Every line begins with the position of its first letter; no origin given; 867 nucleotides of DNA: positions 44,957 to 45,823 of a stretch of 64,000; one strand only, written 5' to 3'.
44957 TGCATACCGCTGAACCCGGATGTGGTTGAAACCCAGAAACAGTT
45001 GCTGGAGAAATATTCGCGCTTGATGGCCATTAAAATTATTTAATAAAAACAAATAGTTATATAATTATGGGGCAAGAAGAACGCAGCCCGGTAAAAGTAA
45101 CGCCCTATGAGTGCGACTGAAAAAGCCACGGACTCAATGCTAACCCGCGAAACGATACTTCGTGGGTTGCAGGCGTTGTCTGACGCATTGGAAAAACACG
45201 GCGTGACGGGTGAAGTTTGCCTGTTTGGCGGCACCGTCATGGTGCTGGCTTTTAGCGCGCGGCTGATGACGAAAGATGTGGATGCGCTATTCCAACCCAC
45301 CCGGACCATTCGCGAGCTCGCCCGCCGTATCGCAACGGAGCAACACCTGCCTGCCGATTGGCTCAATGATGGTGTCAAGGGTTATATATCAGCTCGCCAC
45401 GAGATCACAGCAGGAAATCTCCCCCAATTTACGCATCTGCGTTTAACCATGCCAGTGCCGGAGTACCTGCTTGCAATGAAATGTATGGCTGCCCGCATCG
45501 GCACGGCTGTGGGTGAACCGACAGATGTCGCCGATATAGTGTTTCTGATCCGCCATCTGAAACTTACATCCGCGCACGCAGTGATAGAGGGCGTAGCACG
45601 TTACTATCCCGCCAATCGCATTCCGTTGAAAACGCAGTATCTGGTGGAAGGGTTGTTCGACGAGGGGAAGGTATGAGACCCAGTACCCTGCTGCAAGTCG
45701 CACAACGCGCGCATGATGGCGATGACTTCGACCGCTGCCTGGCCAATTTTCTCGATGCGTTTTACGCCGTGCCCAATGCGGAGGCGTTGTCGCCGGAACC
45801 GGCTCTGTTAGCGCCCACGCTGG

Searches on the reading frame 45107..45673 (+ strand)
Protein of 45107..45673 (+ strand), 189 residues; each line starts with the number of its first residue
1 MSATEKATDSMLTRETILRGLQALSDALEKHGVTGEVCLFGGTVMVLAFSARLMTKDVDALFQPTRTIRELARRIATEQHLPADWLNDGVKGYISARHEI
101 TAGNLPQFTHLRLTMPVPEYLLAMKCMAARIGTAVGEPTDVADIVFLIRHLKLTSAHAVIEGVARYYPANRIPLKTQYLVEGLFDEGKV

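Call 3: search_protein_families(library=pfam, proteins=[window:45107-45673:+], max_evalue=1)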
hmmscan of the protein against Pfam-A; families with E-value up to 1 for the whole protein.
window:45107-45673:+ (189 aa): 3 families
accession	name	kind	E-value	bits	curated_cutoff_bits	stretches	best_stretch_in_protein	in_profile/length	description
PF19502.5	DUF6036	-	0.014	15.7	23.6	1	22-75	7-59/164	Nucleotidyltransferase of unknown function (DUF6036)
PF09970.15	DUF2204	-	0.015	15.4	20.3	1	20-62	4-44/181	Nucleotidyl transferase of unknown function (DUF2204)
PF13559.11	DUF4129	-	0.13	12.7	24.8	1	60-98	14-51/69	Domain of unknown function (DUF4129)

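Call 4: search_protein_families(library=ncbifam, proteins=[window:45107-45673:+], max_evalue=1)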
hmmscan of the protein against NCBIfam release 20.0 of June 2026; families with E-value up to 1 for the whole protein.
window:45107-45673:+ (189 aa): 0 families

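Call 5: search_protein_families(library=padloc, proteins=[window:45107-45673:+], max_evalue=1)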
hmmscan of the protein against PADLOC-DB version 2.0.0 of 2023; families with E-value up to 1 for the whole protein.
window:45107-45673:+ (189 aa): 2 families
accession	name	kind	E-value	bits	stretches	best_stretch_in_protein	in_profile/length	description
PDLC02306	AbiEii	-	0.013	13.2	1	11-59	18-63/280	AbiEii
PDLC02298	AbiEii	-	0.026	11.9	1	28-79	18-70/220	AbiEii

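Call 6: find_homologous_proteins(query=window:45107-45673:+)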
Query window:45107-45673:+ (189 aa): 2388 proteins with E <= 0.001 among 2529 candidates; the best 120 are listed.
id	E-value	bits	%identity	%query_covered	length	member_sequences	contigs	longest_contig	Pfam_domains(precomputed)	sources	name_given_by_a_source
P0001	2.0e-118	411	99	100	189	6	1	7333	-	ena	-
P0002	6.9e-96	337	82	100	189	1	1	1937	-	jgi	jgi:hypothetical protein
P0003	2.6e-95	335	83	100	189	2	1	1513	-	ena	-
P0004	2.5e-94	332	81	100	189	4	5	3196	-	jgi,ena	jgi:hypothetical protein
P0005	4.8e-94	331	79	100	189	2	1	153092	-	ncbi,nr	ncbi:MAG TPA: hypothetical protein VNN22_01510 [Verrucomicrobiae bacterium]|nr:hypothetical protein 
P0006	4.9e-94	331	79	100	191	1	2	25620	-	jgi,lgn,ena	-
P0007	1.2e-93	330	79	100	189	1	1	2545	-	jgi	jgi:hypothetical protein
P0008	1.7e-93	330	80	100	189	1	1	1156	-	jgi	jgi:hypothetical protein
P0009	6.1e-93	328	80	100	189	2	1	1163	-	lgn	-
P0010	9.2e-93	327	80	100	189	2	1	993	-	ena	-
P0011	2.2e-92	326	79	100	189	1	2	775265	-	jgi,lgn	jgi:hypothetical protein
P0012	2.3e-92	326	78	100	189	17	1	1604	-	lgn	-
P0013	2.9e-92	326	79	100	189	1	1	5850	-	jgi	jgi:hypothetical protein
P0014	4.5e-92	325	78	100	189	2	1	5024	-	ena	-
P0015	4.5e-92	325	79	100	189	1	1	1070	-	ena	-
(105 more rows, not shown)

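Call 10: find_encoding_contigs(protein=P0011, flank=6000, max_places=3)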
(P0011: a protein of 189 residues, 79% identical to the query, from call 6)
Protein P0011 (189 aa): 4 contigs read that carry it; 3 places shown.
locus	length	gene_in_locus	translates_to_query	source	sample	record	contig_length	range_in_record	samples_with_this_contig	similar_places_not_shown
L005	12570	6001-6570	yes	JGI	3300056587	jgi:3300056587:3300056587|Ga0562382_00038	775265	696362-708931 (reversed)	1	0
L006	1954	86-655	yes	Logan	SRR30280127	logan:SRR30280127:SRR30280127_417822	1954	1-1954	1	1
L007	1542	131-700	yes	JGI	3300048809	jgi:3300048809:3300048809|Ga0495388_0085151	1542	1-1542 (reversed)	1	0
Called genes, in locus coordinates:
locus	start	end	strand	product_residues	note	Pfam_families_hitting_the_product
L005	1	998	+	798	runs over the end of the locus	PF02190:LON_substr_bdg, PF00004:AAA, PF07728:AAA_5, PF22667:Lon_lid, PF05362:Lon_C, PF13541:ChlI (weak)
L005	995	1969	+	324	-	PF17131:TP_0789-like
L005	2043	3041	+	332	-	PF13176:TPR_7 (faint), PF13428:TPR_14 (faint), PF07719:TPR_2 (faint), PF13181:TPR_8 (faint), PF12895:ANAPC3 (faint), PF13432:TPR_16, PF13371:TPR_9 (weak), PF14559:TPR_19 (weak), +3 more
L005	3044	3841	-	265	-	-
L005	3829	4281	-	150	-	-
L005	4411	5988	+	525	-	PF20695:UbiD_N, PF01977:UbiD, PF20696:UbiD_C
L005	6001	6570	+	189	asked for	-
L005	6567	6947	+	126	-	-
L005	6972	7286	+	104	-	-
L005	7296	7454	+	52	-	-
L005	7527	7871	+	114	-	PF01022:HTH_5, PF12802:MarR_2 (weak), PF12840:HTH_20, PF13412:HTH_24 (weak)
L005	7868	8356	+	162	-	PF08327:AHSA1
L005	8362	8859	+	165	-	PF08327:AHSA1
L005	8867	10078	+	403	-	PF14870:PSII_BNR (faint), PF02012:BNR (faint), PF15902:Sortilin-Vps10 (faint)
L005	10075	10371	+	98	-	-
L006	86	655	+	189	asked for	-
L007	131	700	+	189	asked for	-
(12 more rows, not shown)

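Call 15: search_solved_structures(query=A1, max_evalue=10, show_alignments=3)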
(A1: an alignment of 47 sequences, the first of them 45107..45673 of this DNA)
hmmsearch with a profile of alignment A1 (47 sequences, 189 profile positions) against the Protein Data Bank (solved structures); distinct sequences matched with E-value up to 10: 0.

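Call 25: find_related_loci(query=A1, collection=metagenome_contigs, flank=3000)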
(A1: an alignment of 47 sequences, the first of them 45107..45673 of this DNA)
Query A1 (189 aa) in metagenome_contigs; peptide patterns used: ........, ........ (x = any residue, [..] = any of these).
600 stretches matched a pattern (row limit reached: there are more); 574 encode a relative of the query (tblastn E <= 1e-3); the best 80 are kept; 80 distinct loci.
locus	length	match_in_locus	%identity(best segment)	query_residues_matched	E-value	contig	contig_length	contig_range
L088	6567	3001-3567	79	1-189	6e-103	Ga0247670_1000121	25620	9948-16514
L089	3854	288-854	79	1-189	5e-102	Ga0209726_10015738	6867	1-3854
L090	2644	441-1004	79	1-189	6e-103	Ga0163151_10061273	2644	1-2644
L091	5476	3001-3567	78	1-189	1e-99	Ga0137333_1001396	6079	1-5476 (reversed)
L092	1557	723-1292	78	3-189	1e-104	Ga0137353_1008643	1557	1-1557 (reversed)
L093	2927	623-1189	74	1-189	5e-99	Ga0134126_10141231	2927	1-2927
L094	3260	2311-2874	77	1-189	5e-98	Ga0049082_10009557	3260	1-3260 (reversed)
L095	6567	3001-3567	76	1-189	2e-96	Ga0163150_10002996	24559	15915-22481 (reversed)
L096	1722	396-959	75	1-189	2e-101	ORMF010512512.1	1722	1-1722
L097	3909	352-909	76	1-189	3e-96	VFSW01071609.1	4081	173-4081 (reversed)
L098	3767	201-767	74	1-189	4e-96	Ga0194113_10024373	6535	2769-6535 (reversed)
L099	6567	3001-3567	76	1-189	1e-95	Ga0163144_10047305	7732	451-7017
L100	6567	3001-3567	76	1-189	2e-95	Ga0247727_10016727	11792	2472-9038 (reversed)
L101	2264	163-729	73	1-189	5e-99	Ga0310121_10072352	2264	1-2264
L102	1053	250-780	81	13-189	9e-104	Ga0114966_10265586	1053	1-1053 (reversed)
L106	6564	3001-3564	76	1-189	4e-94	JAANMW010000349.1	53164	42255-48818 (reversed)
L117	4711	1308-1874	71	1-189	2e-91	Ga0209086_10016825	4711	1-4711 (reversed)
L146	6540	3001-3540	69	10-189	7e-85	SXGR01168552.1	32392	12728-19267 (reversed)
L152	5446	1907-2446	69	10-189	7e-84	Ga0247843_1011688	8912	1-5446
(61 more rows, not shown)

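Call 26: find_related_loci(query=A1, collection=viral_contigs, flank=5000)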
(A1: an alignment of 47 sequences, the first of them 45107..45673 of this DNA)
Query A1 (189 aa) in viral_contigs; peptide patterns used: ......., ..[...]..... (x = any residue, [..] = any of these).
47 stretches matched a pattern; 1 encode a relative of the query (tblastn E <= 1e-3); 1 distinct loci.
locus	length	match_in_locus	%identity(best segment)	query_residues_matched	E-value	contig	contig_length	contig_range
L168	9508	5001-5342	28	35-150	4e-12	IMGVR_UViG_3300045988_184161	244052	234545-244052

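Call 28: predict_structure(alignment_id=A1)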
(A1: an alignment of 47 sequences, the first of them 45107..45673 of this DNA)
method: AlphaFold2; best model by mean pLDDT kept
length: 189 residues; sequences in the alignment: 47
mean_pLDDT: 67.4   pTM: 0.58
mean pLDDT of the five models: 67.4, 64.7, 63.6, 63.4, 60.9
residues with pLDDT >= 90: 20; 70-90: 86; 50-70: 38; < 50: 45
segments of 3 or more residues with pLDDT < 50: 1-10, 41-63, 88-92, 100-103
pLDDT, mean of each block of 10 residues (from residue 1): 34 71 85 69 33 30 58 84 61 50 65 72 76 59 83 94 81 85 92
secondary structure, 60 per line:
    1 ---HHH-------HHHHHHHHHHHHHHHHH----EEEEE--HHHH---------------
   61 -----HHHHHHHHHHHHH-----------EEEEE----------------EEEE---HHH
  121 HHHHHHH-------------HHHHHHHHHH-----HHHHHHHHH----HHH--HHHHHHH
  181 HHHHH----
elements in order: H14-30 E35-39 H42-45 H66-78 E90-94 E111-114 H118-127 H141-150 H156-164 H174-185

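Call 32: fold_search(model_id=the predicted structure, library=pdb)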
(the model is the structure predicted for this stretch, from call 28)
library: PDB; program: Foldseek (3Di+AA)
matches with E <= 10: 240; with E <= 0.001: 0
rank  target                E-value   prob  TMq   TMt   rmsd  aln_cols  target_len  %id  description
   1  4ki9                  1.0e+00  0.15  0.21  0.25  11.6       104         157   16  Crystal structure of the catalytic domain of human DUSP12 at 2.0 A resolution (released 2014-02-26)
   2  4xje                  1.2e+00  0.05  0.20  0.21  14.7       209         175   10  CRYSTAL STRUCTURE OF ANT(2") IN COMPLEX WITH AMP AND TOBRAMYCIN (released 2016-01-20)
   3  6y8q_A                1.3e+00  0.04  0.14  0.14  11.4        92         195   16  AbiEi antitoxin from Streptococcus agalactiae (released 2020-12-16)
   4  8i98_R                1.4e+00  0.04  0.19  0.23  13.9       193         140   15  Crystal structure of TePixD Y8F (released 2023-09-20)
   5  1iuy_MODEL_1_A        1.5e+00  0.10  0.18  0.32  13.1        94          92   10  Solution structure of the cullin-3 homologue (released 2003-10-07)
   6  5kqj_MODEL_1_A        1.5e+00  0.14  0.37  0.38   9.5       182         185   13  Solution Structure of Antibiotic-Resistance Factor ANT(2'')-Ia Reveals Substrate-Regulated Conformation Dynami (released 2017-07-12)
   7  8i98_B                1.6e+00  0.06  0.19  0.24  12.7       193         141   13  Crystal structure of TePixD Y8F (released 2023-09-20)
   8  8dit_B                1.7e+00  0.08  0.15  0.05  10.8       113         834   15  Cryo-EM structure of a HOPS core complex containing Vps33, Vps16, and Vps18 (released 2022-08-31)
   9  5mbk                  1.7e+00  0.06  0.21  0.13  11.7       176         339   14  Structure of a bacterial light-regulated adenylyl cylcase (released 2017-04-05)
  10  3h2z                  1.7e+00  0.02  0.14  0.09  14.0       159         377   14  The crystal structure of mannitol-1-phosphate dehydrogenase from Shigella flexneri (released 2009-06-16)
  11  4d3q_A                2.0e+00  0.06  0.20  0.26  14.4       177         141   12  crystal structure of point mutated DUSP19 (R156A) (released 2015-11-04)
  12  8i98_F                2.0e+00  0.04  0.19  0.24  14.2       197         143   11  Crystal structure of TePixD Y8F (released 2023-09-20)
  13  8i98_H                2.1e+00  0.04  0.19  0.25  13.8       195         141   13  Crystal structure of TePixD Y8F (released 2023-09-20)
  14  4zng_A                2.1e+00  0.02  0.15  0.10  16.3       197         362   14  X-ray crystallography of recombinant Lactococcus lactis prolidase (released 2016-08-10)
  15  3s4e                  2.2e+00  0.08  0.20  0.25  13.7       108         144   14  Crystal Structrue of a Novel Mitogen-activated Protein Kinase Phosphatase, SKRP1 (released 2012-04-04)
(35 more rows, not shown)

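Call 34: search_protein_families(library=pfam, alignment_id=A1, max_evalue=1)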
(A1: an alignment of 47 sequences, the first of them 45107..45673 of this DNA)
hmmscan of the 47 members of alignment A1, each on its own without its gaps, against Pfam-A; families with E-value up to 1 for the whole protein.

A. member 1, window:45107-45673:+ (189 aa): 3 families
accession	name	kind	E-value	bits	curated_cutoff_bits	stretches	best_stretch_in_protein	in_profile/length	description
PF19502.5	DUF6036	-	0.014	15.7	23.6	1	22-75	7-59/164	Nucleotidyltransferase of unknown function (DUF6036)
PF09970.15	DUF2204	-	0.015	15.4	20.3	1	20-62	4-44/181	Nucleotidyl transferase of unknown function (DUF2204)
PF13559.11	DUF4129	-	0.13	12.7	24.8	1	60-98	14-51/69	Domain of unknown function (DUF4129)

B. families by the number of members that match (of 47 scanned): 11 families
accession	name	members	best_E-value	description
PF19502.5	DUF6036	46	0.00037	Nucleotidyltransferase of unknown function (DUF6036)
PF09970.15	DUF2204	46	0.0012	Nucleotidyl transferase of unknown function (DUF2204)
PF13559.11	DUF4129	14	0.028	Domain of unknown function (DUF4129)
PF00022.25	Actin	8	0.021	Actin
PF18780.6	HNH_repeat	6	0.13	Homing endonuclease associated repeat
PF23186.1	DUF7059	2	0.042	Domain of unknown function (DUF7059)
PF22014.2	DUF6932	2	0.23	Family of unknown function (DUF6932)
PF03864.22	Phage_cap_E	1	0.13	Phage major capsid protein E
PF02269.22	TFIID-18kDa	1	0.19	Transcription initiation factor IID, 18kD subunit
PF00240.29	ubiquitin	1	0.24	Ubiquitin family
PF22242.1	6PGD_like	1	0.24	6-phosphogluconate dehydrogenase C-terminal domain-like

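Call 36: search_protein_families(library=pfam, proteins=[L168:4905-5651:+, L168:4480-4887:+, L168:4012-4473:+], max_evalue=0.1)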
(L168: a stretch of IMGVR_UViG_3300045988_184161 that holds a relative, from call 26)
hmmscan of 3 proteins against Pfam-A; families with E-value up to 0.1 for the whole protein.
L168:4905-5651:+ (249 aa): 2 families
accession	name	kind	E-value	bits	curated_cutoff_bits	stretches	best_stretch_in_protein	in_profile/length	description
PF19502.5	DUF6036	-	2.3e-07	31.2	23.6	1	31-141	18-116/164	Nucleotidyltransferase of unknown function (DUF6036)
PF12164.13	SporV_AA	-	0.012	16.4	25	0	7-48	46-87/90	Stage V sporulation protein AA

L168:4480-4887:+ (136 aa): 1 family
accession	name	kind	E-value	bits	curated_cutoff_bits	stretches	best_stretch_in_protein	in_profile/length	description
PF22908.2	PHD_NSD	-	0.086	13.6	23.9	0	103-122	13-32/57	Histone-lysine N-methyltransferase NSD-like, PHD zinc finger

L168:4012-4473:+ (154 aa): 2 families
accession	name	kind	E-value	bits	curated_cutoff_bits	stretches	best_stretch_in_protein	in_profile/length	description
PF18143.6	HAD_SAK_2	-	5.7e-20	72.5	27.5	1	5-143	1-138/139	HAD domain in Swiss Army Knife RNA repair proteins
PF16906.11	Ribosomal_L26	-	0.072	14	28.8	0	16-149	8-80/82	Ribosomal proteins L26 eukaryotic, L24P archaeal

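Call 37: search_solved_structures(query=L168:4905-5651:+, max_evalue=10, show_alignments=2)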
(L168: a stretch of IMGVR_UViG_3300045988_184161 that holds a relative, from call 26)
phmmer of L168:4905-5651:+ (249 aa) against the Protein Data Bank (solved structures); distinct sequences matched with E-value up to 10: 0.

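Call 53: search_protein_families(library=ncbifam, proteins=[L168:4905-5651:+], max_evalue=0.1)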
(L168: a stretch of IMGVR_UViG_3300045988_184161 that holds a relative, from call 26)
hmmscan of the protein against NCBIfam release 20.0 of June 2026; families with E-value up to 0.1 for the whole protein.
L168:4905-5651:+ (249 aa): 0 families

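Call 62: search_protein_families(library=padloc, proteins=[L168:4905-5651:+], max_evalue=0.1)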
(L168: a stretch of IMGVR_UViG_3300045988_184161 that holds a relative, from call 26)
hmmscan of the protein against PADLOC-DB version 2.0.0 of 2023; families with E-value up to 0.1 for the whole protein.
L168:4905-5651:+ (249 aa): 0 families

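Call 71: search_solved_structures(query=A4, max_evalue=10, show_alignments=4)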
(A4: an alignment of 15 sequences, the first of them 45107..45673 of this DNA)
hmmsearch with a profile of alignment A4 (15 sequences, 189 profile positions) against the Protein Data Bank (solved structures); distinct sequences matched with E-value up to 10: 8.
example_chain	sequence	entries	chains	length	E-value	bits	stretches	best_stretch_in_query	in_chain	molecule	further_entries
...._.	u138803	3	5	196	0.048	16.5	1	108-164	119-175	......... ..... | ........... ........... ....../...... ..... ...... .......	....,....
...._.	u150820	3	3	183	0.32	13.8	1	66-92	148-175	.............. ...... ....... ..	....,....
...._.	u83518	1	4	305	0.75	12.6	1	143-188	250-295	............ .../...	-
5iqi_A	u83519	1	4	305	0.76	12.6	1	143-188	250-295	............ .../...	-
6ch4_A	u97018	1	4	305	0.76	12.6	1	143-188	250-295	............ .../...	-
4ork_A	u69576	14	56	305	0.76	12.6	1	143-188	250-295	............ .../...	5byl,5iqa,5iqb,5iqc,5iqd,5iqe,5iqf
5j9t_G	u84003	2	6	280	0.94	12.3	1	59-94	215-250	Enhancer of polycomb-like protein 1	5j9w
5j9q_G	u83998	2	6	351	1.2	11.9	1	59-94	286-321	Enhancer of polycomb-like protein 1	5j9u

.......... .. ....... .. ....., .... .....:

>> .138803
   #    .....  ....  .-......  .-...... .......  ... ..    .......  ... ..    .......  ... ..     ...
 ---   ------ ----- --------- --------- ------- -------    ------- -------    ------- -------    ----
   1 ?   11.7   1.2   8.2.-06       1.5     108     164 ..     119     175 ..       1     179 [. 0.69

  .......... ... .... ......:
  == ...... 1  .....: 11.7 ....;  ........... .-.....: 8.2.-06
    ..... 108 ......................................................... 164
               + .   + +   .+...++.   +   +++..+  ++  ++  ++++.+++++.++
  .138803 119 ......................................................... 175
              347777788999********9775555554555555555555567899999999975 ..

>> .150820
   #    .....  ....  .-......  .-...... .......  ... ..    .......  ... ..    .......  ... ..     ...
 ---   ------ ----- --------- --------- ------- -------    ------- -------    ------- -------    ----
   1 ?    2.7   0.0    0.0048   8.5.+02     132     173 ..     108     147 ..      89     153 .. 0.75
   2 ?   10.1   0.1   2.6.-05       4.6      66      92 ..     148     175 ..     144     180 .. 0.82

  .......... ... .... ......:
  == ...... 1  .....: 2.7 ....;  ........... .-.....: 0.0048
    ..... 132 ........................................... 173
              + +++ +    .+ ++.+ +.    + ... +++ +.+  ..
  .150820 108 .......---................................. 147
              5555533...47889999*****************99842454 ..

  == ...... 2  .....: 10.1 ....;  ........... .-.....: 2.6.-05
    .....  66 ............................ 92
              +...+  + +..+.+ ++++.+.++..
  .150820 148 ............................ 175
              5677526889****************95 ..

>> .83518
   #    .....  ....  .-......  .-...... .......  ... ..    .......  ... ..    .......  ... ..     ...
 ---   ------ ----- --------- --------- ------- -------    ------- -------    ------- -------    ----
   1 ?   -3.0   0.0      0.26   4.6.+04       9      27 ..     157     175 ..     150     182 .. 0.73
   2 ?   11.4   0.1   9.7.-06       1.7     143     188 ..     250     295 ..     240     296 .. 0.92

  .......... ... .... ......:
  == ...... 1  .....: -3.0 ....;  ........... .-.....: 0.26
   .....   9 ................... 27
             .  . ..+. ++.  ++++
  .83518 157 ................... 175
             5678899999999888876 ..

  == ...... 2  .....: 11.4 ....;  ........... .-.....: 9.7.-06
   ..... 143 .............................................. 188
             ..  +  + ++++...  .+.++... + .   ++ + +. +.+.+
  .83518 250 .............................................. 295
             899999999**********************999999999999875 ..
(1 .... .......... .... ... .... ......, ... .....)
